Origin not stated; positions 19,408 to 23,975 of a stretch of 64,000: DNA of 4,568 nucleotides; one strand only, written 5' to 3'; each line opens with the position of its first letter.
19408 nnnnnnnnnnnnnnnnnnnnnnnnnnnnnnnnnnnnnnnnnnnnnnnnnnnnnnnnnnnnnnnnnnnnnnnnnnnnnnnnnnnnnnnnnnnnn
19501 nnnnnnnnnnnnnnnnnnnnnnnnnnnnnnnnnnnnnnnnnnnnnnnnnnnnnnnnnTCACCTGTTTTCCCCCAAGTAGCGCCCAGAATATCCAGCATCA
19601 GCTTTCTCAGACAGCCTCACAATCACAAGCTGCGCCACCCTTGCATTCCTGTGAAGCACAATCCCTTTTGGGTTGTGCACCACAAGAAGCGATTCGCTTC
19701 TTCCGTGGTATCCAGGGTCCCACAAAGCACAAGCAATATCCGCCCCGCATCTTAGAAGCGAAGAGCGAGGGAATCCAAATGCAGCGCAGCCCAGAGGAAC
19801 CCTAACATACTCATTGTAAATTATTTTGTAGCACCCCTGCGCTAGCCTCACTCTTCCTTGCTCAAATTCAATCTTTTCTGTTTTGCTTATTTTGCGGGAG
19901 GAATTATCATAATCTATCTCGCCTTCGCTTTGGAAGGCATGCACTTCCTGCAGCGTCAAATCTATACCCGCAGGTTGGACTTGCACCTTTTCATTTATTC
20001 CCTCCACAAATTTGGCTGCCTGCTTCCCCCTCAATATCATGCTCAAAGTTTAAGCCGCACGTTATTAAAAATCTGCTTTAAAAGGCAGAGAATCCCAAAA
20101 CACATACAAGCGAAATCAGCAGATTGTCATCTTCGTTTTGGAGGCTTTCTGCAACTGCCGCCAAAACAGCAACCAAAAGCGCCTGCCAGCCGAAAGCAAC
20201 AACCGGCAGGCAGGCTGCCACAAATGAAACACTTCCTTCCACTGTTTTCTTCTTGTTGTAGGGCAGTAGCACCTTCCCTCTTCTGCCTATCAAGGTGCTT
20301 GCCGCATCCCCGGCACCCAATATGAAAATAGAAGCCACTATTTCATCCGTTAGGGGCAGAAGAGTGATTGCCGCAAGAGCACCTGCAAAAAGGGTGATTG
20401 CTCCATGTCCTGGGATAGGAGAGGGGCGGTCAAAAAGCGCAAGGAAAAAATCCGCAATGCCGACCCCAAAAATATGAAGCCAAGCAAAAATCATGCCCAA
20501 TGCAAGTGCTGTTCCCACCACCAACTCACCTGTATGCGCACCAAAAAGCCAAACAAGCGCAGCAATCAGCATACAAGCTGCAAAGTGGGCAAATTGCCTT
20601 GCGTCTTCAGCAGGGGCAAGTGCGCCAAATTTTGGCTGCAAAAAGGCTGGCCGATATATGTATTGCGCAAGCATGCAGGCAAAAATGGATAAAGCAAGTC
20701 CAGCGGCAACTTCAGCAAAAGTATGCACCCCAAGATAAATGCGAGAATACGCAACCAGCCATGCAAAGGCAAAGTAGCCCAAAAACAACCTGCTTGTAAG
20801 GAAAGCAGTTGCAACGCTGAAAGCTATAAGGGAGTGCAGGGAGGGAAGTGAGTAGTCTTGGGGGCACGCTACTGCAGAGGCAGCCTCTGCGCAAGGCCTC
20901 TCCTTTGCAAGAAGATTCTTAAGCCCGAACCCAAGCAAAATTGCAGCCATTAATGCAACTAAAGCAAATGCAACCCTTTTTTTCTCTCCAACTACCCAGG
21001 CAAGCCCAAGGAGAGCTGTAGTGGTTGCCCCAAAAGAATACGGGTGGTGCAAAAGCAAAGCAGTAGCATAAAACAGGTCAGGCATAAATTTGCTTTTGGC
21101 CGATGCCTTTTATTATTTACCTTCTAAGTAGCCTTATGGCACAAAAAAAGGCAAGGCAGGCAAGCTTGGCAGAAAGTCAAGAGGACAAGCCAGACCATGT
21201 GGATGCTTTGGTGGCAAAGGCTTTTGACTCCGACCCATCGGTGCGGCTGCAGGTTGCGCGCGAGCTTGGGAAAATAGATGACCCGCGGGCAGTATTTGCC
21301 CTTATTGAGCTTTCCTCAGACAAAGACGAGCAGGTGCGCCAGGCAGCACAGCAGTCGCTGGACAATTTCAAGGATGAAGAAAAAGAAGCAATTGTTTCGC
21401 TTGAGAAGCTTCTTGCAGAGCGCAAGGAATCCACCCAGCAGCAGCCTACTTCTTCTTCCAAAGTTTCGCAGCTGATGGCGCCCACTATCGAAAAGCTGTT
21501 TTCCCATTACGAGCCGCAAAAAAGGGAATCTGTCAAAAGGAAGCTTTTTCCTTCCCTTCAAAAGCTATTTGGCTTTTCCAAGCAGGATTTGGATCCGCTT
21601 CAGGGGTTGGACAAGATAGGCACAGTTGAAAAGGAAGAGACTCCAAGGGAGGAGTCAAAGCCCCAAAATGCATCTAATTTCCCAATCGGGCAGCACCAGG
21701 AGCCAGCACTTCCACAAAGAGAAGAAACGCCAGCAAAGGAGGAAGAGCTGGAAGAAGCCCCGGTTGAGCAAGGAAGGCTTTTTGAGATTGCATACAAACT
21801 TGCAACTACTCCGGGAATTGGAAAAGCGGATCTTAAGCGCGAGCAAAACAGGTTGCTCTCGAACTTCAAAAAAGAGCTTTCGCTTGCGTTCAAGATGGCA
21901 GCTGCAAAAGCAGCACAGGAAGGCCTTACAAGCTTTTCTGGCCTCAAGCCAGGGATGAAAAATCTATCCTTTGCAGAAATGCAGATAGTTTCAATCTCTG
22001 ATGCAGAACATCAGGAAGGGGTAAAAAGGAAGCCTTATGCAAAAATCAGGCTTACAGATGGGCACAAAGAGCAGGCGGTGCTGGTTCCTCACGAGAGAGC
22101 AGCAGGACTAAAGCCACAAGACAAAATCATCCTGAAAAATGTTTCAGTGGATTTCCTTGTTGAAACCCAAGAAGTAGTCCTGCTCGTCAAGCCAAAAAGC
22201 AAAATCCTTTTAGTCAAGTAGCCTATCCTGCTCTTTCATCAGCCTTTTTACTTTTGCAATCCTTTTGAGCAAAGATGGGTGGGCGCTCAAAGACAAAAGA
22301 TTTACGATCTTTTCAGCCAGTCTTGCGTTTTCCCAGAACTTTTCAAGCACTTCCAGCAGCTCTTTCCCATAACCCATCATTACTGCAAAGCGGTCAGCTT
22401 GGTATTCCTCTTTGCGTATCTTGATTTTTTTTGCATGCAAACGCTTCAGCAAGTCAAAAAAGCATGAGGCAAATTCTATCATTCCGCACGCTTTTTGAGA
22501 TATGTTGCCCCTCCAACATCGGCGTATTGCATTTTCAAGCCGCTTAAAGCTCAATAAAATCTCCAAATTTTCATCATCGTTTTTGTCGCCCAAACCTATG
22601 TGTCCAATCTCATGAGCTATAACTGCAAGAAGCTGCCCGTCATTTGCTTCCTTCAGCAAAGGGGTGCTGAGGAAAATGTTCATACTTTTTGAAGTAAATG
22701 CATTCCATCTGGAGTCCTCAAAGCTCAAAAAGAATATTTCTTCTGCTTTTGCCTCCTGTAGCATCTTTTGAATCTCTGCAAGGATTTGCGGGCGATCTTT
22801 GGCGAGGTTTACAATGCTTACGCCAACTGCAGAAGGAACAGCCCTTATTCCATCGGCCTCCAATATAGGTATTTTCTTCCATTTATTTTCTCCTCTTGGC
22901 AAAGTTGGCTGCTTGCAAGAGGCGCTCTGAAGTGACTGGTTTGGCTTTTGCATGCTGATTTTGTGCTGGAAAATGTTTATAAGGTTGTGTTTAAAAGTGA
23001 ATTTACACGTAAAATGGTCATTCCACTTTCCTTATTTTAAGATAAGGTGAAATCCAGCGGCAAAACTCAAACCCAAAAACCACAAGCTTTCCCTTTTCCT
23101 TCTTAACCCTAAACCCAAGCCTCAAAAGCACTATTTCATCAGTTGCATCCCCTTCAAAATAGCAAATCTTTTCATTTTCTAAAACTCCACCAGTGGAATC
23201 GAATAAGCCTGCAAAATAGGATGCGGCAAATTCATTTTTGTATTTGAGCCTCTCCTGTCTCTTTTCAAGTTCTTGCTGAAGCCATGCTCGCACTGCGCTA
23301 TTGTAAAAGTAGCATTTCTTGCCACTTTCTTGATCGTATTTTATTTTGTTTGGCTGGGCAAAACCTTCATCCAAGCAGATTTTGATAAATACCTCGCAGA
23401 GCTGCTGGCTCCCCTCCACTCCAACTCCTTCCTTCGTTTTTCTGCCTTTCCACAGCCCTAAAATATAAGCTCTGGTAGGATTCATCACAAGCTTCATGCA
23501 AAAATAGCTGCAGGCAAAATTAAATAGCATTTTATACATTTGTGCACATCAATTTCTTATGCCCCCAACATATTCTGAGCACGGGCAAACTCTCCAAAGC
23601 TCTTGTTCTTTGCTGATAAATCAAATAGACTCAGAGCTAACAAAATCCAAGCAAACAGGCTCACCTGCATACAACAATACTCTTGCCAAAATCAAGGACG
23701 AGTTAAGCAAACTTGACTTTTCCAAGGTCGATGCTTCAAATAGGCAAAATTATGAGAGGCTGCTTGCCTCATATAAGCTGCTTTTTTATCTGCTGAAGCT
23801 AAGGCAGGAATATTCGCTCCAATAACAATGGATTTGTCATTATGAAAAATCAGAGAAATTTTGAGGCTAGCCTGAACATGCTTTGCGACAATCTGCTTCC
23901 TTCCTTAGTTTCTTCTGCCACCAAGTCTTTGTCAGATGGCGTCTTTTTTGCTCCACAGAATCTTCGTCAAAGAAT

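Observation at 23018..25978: A second ORFan block contains a probable frameshifted gene and sits next to a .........-like ORF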

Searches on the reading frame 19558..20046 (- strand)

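Call 11: search_protein_families(library=pfam, proteins=[window:19558-20046:-], max_evalue=0.1)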
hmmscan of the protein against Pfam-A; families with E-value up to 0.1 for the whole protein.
window:19558-20046:- (162 aa): 3 families
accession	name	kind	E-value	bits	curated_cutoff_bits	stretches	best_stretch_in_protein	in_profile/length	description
PF22769.1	DCD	-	6.9e-21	75.4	27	1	13-144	17-152/153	dCTP deaminase-like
PF00692.24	dUTPase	-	3.7e-06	27.2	22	1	81-147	40-106/129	dUTPase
PF06559.16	DCD_N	-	0.083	13.2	21.4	0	19-98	26-109/164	2'-deoxycytidine 5'-triphosphate deaminase (DCD) N-terminal domain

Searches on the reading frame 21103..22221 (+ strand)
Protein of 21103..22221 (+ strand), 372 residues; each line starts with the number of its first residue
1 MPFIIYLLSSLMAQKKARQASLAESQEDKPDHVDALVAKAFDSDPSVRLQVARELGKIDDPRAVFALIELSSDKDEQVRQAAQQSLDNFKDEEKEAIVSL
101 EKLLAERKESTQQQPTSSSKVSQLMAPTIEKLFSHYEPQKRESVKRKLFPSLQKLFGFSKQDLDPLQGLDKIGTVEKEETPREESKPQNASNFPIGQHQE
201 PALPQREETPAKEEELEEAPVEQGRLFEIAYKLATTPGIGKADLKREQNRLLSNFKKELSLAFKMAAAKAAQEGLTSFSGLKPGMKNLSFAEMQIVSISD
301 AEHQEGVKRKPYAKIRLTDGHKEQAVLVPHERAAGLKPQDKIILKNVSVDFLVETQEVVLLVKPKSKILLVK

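Call 11: search_protein_families(library=pfam, proteins=[window:21103-22221:+], max_evalue=0.1)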
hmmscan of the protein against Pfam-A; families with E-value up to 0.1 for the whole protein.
window:21103-22221:+ (372 aa): 3 families
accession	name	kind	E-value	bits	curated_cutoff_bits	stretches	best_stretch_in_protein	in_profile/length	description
PF13646.12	HEAT_2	-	5e-12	46.4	27.7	1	34-107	2-74/88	HEAT repeats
PF02985.28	HEAT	-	2e-05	24.9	23.5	1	67-88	5-26/31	HEAT repeat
PF03130.22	HEAT_PBS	-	0.042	14.9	20.9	0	47-73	1-27/27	PBS lyase HEAT-like repeat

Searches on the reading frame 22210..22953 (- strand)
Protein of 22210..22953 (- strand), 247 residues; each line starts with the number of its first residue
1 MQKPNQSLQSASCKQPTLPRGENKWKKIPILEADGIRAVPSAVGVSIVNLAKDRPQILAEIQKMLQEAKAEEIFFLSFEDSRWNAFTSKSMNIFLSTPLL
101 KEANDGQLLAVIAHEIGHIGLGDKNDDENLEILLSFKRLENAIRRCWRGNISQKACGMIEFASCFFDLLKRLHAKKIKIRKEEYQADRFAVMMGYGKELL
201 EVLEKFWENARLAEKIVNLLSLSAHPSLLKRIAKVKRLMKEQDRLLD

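Call 11: search_protein_families(library=pfam, proteins=[window:22210-22953:-], max_evalue=0.1)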
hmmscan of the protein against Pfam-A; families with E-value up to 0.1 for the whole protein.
window:22210-22953:- (247 aa): 3 families
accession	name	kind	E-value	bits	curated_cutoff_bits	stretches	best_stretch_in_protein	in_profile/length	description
PF01435.24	Peptidase_M48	-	9.2e-21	74.9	20.3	1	55-237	5-184/186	Peptidase family M48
PF10263.15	SprT-like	-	0.0065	16.8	25.6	1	88-119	41-72/108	SprT-like family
PF06114.19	Peptidase_M78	-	0.068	13.4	22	0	109-128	43-62/123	IrrE N-terminal-like domain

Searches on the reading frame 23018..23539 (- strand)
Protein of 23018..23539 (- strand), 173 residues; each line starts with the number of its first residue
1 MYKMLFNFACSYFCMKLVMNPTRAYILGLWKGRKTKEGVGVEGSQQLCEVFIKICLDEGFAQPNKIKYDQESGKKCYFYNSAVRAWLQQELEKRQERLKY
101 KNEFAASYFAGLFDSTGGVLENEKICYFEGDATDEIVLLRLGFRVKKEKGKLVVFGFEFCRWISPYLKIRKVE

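Call 11: search_protein_families(library=pfam, proteins=[window:23018-23539:-], max_evalue=0.1)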
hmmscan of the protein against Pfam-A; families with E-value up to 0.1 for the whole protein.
window:23018-23539:- (173 aa): 0 families

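Call 24: find_homologous_proteins(query=window:23018-23539:-, max_evalue=0.01)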
Query window:23018-23539:- (173 aa): 61 proteins with E <= 0.01 among 75 candidates.
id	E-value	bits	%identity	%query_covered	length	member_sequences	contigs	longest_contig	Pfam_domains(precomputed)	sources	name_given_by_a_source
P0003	6.5e-102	357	100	92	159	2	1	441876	-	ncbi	ncbi:MAG: hypothetical protein QXT25_01080 [Candidatus Anstonellaceae archaeon]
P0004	1.9e-67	245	67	90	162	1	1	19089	-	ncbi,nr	ncbi:MAG: hypothetical protein N3E51_04495 [Candidatus Micrarchaeota archaeon]|nr:hypothetical prote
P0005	2.2e-65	238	66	90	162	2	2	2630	-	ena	-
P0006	1.7e-64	235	66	90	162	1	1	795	-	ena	-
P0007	5.5e-64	233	64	90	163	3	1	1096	-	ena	-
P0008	2.1e-63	232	65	90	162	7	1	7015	-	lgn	-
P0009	3.0e-62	228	60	90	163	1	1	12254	-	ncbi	ncbi:MAG: hypothetical protein QW568_03195 [Candidatus Anstonellaceae archaeon]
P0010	3.8e-62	227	62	90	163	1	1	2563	-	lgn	-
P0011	7.0e-62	227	63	90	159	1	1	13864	-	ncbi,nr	ncbi:MAG: hypothetical protein N3G80_03535 [Candidatus Micrarchaeota archaeon]|nr:hypothetical prote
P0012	8.9e-62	226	65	90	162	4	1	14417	-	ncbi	-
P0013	1.6e-61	225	62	90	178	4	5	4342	-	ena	-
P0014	1.7e-61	225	63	90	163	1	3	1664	-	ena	-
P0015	2.4e-61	225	61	90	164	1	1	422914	-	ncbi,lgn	-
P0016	2.4e-61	225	62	90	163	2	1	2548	-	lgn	-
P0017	4.7e-61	224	59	92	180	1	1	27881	-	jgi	jgi:hypothetical protein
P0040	4.1e-57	211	60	90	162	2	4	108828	-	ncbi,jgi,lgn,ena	-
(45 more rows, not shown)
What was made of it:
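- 23018..23497 (-): Gene for a 159-aa protein (QXT25_01080) with a monomeric double-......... fold. It appears catalytically degenerate and is conserved across Micrarchaeota. The 173-aa ORF from 23539 over-extends the true start. P0003 is 100% identical and 61 homologues were found (call 24).
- On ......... homing endonuclease: The precomputed Pfam field is empty for all 61 homologues (call 24).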

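Call 32: predict_structure(alignment_id=A2)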
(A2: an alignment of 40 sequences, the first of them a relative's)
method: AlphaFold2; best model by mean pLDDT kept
length: 159 residues; sequences in the alignment: 40
mean_pLDDT: 92.2   pTM: 0.89
mean pLDDT of the five models: 92.2, 91.9, 91.3, 90.8, 90.5
residues with pLDDT >= 90: 131; 70-90: 24; 50-70: 2; < 50: 2
segments of 3 or more residues with pLDDT < 50: none
pLDDT, mean of each block of 10 residues (from residue 1): 88 97 95 96 96 87 97 97 94 97 85 93 96 90 89 75
secondary structure, 60 per line:
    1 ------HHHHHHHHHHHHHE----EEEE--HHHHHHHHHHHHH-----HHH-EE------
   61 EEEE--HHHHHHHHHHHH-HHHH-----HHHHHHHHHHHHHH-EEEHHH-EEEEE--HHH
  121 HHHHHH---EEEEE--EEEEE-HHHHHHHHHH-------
elements in order: H7-19 E25-28 H31-43 E61-64 H67-78 H80-83 H89-102 E104-106 E111-115 H118-126 E130-134 E137-141 H143-152
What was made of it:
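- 23018..23497 (-): The AF2 model has pLDDT 92.2 (call 32).
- On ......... homing endonuclease: AF2 pLDDT is 92.2 and pTM 0.89 (call 32).
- On WhiA-like domesticated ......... regulator: The protein is only 159 aa, all of it in the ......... domain (call 32).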

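Call 34: search_solved_structures(query=A2, max_evalue=10, show_alignments=2)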
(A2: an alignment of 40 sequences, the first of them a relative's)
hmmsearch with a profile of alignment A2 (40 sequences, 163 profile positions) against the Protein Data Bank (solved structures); distinct sequences matched with E-value up to 10: 1.
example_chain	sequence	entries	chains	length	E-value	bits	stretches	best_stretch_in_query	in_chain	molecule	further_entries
4paw_A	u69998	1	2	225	1.4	12.2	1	111-142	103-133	Orotate phosphoribosyltransferase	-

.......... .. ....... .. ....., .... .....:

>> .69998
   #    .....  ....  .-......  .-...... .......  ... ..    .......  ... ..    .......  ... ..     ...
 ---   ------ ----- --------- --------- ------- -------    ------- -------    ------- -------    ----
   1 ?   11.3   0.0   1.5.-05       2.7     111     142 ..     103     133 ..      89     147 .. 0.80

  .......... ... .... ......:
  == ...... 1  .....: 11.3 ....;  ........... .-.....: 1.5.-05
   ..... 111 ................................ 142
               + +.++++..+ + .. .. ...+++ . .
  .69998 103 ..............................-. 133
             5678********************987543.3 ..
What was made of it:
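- Tried and rejected: The profile against PDB sequences gave only a spurious hit at E = 1.4 (call 34).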

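Call 39: find_encoding_contigs(protein=P0015, flank=6000, max_places=1)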
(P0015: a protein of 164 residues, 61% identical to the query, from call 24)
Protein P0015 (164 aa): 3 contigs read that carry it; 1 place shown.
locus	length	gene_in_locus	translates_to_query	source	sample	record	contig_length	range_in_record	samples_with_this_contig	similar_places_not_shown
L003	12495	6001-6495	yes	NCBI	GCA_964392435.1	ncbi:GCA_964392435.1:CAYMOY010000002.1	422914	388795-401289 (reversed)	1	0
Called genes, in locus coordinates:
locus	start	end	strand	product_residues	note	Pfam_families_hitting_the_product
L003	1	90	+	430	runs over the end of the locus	PF01336:tRNA_anti-codon, PF00152:tRNA-synt_2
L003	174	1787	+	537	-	PF13426:PAS_9 (faint), PF13188:PAS_8 (weak), PF00512:HisKA, PF02518:HATPase_c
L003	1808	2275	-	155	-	-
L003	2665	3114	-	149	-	-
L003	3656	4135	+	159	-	-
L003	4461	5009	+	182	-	PF14528:LAGLIDADG_3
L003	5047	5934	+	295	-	PF01545:Cation_efflux, PF16916:ZT_dimer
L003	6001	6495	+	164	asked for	-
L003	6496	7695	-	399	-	PF13646:HEAT_2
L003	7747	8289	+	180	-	PF01569:PAP2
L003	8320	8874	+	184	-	-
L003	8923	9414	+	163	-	PF22769:DCD, PF00692:dUTPase (faint)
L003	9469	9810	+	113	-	-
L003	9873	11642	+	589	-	PF00009:GTP_EFTU, PF01926:MMR_HSR1 (weak), PF03144:GTP_EFTU_D2 (faint), PF11987:IF-2, PF14578:GTP_EFTU_D4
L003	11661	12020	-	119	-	-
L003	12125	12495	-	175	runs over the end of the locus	PF06559:DCD_N (weak), PF22769:DCD, PF00692:dUTPase (weak)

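Call 40: find_encoding_contigs(protein=P0040, flank=6000, max_places=1)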
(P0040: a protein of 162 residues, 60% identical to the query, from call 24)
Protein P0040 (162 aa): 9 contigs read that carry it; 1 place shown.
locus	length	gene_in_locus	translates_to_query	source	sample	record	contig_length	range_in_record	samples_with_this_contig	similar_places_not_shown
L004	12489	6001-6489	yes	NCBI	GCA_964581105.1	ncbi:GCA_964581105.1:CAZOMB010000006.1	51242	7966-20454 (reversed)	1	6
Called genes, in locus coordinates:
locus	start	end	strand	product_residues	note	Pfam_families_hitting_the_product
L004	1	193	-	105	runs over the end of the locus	-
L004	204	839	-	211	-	-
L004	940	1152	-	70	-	-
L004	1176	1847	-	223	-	-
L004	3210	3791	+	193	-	PF14528:LAGLIDADG_3 (faint)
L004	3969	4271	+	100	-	-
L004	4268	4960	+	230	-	-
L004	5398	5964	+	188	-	-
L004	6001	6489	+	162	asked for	-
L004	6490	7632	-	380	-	PF13646:HEAT_2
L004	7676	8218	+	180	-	PF01569:PAP2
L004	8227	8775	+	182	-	-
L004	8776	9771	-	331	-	-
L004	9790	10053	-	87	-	-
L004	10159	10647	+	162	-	PF22769:DCD, PF00692:dUTPase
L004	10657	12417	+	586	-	PF00009:GTP_EFTU, PF01926:MMR_HSR1, PF03144:GTP_EFTU_D2 (weak), PF11987:IF-2, PF14578:GTP_EFTU_D4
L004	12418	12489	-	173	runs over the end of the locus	PF06559:DCD_N, PF22769:DCD, PF00692:dUTPase (weak)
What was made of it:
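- L003 and L004 have CDF directly next to the 162-164-aa gene, with no 807-aa gene between them (calls 39, 40). The 159-aa gene is present without the 807-aa gene, in the same backbone position, in L003 and L004 (calls 39, 40).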

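Call 73: search_protein_families(library=phrogs, proteins=[P0003], max_evalue=0.01)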
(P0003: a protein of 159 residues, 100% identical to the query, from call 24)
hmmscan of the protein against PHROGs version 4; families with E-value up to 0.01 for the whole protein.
P0003 (159 aa): 0 families

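Call 85: search_protein_families(library=padloc, proteins=[P0003], max_evalue=0.01)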
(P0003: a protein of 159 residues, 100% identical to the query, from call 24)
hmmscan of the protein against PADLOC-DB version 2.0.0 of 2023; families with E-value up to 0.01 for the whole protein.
P0003 (159 aa): 0 families

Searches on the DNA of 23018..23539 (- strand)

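Call 79: search_rna_families(sources=[L003, L004, L007], threshold=gathering)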
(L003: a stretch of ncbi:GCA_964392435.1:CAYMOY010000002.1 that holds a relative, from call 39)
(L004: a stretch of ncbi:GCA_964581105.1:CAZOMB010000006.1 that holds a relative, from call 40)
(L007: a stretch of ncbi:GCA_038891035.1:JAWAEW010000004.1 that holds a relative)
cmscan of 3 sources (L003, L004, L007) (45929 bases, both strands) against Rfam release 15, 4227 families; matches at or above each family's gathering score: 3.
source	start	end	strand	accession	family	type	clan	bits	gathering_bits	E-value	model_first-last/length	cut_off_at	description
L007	13410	15023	-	RF01959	SSU_rRNA_archaea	Gene; rRNA;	CL00111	1409.5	50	0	1-1478/1478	no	Archaeal small subunit ribosomal RNA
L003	2622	4230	+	RF01959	SSU_rRNA_archaea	Gene; rRNA;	CL00111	1343.3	50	0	1-1478/1478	no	Archaeal small subunit ribosomal RNA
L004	2174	5211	+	RF01959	SSU_rRNA_archaea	Gene; rRNA;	CL00111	1096.2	50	0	1-1478/1478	no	Archaeal small subunit ribosomal RNA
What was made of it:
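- True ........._3 endonuclease ORFs occur near or in the 16S gene of relatives (calls 39, 40, 79).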

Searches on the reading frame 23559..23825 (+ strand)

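Call 11: search_protein_families(library=pfam, proteins=[window:23559-23825:+], max_evalue=0.1)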
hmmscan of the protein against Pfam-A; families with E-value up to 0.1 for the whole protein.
window:23559-23825:+ (88 aa): 1 family
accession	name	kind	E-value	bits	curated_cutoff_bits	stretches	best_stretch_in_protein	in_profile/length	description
PF05008.21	V-SNARE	-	0.014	16.3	25.9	1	13-52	45-84/92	Vesicle transport v-SNARE protein N-terminus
